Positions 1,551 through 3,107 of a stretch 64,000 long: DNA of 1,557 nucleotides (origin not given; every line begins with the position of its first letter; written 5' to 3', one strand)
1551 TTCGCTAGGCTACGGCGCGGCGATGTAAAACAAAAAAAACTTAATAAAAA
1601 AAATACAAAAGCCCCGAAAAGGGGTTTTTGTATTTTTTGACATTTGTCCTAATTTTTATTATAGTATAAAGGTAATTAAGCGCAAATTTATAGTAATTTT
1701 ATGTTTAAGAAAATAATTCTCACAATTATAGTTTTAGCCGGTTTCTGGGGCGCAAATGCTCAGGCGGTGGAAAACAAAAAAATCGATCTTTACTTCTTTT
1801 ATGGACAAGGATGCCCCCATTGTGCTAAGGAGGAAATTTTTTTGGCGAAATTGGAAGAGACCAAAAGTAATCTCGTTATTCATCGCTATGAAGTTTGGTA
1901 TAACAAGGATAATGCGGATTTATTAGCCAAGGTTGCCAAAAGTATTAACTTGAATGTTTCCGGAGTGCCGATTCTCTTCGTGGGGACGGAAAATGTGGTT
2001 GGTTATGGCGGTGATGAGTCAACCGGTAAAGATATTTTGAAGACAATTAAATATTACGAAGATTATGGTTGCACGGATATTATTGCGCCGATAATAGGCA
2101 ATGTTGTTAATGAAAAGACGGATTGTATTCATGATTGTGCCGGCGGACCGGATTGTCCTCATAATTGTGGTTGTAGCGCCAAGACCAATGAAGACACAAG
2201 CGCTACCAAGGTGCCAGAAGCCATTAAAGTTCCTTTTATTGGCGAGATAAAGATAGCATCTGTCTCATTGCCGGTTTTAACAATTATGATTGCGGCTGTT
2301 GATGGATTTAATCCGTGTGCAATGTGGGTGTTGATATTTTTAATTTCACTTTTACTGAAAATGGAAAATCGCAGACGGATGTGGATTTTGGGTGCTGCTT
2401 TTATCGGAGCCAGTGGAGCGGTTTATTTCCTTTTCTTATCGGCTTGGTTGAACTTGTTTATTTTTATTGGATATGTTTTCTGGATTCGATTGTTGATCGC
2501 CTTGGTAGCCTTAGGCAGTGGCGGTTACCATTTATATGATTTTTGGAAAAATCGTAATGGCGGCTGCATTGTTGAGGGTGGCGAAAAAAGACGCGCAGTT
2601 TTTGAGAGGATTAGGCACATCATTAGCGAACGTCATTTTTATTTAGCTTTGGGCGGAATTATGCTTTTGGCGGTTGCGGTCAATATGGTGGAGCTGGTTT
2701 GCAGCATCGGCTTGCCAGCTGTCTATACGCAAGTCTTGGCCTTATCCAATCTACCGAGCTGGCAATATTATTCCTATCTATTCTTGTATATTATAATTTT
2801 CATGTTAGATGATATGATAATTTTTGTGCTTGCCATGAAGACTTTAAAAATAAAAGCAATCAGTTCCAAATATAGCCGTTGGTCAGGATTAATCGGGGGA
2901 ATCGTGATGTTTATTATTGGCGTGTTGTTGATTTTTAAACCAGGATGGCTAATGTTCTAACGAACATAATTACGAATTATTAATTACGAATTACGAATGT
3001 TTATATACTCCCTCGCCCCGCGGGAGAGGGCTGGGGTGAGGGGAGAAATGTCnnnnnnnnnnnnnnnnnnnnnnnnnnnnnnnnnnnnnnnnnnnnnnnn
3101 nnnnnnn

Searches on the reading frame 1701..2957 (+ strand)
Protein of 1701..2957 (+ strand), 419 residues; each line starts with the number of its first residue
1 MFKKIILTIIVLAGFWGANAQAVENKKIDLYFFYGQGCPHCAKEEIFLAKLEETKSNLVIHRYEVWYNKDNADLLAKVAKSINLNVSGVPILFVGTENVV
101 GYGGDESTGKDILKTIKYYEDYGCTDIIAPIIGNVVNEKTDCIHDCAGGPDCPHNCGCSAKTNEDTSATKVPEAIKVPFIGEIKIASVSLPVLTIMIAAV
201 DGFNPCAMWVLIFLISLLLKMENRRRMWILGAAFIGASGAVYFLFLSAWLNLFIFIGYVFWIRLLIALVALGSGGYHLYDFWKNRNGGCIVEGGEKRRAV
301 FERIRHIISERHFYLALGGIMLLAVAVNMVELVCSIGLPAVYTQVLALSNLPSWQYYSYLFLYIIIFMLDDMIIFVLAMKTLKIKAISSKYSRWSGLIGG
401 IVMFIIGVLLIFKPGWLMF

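Call 36: search_protein_families(library=pfam, proteins=[window:1701-2957:+], max_evalue=0.001)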
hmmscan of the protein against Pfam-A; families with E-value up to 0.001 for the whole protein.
window:1701-2957:+ (419 aa): 1 family
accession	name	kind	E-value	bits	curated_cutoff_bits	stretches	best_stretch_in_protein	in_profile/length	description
PF13098.12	Thioredoxin_2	-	0.00096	19.9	27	0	23-101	2-93/104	Thioredoxin-like domain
